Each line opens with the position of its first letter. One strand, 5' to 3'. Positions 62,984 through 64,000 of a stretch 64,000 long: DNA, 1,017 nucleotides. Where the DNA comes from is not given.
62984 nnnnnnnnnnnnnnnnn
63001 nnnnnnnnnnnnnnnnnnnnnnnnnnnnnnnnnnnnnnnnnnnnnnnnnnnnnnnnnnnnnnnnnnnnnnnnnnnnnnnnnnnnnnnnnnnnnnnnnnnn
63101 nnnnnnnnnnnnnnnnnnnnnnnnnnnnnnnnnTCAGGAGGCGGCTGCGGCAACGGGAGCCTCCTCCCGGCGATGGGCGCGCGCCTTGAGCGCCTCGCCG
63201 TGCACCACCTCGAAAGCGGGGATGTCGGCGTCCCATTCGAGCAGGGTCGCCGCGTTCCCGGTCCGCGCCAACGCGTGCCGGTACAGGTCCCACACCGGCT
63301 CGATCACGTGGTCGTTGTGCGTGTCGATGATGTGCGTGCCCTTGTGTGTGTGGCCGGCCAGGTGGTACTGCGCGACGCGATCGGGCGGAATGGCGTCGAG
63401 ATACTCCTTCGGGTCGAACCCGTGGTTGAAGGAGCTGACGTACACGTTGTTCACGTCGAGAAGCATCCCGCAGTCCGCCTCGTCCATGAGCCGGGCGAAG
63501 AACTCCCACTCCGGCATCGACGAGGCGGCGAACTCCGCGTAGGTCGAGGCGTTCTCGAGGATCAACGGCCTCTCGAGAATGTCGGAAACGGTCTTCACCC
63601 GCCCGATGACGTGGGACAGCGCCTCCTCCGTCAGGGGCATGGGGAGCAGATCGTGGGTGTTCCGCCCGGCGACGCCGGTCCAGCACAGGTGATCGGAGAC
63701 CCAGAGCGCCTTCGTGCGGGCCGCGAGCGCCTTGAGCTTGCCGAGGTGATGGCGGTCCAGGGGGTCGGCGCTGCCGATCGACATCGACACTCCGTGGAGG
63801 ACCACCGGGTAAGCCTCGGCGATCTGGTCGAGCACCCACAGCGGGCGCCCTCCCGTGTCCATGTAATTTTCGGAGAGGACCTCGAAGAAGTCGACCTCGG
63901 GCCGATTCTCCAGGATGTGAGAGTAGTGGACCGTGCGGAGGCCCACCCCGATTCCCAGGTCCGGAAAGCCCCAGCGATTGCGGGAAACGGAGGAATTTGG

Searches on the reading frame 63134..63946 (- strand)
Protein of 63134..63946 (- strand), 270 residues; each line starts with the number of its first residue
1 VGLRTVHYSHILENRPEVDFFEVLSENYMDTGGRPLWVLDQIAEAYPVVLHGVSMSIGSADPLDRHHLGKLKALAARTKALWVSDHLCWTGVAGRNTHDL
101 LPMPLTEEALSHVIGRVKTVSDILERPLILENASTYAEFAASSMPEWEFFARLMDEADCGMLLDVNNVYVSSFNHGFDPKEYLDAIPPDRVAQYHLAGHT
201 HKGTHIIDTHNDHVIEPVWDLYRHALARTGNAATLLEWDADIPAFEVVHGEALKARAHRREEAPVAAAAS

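Call 84: search_protein_families(library=pfam, proteins=[window:63134-63946:-], max_evalue=0.00001)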
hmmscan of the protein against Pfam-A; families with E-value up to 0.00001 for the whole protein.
window:63134-63946:- (270 aa): 1 family
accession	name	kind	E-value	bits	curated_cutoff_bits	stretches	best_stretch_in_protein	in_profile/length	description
PF05114.20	MbnB_TglH_ChrH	-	5.3e-109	364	25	1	1-258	4-261/263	RiPP precursor modification enzyme MbnB/TglH/ChrH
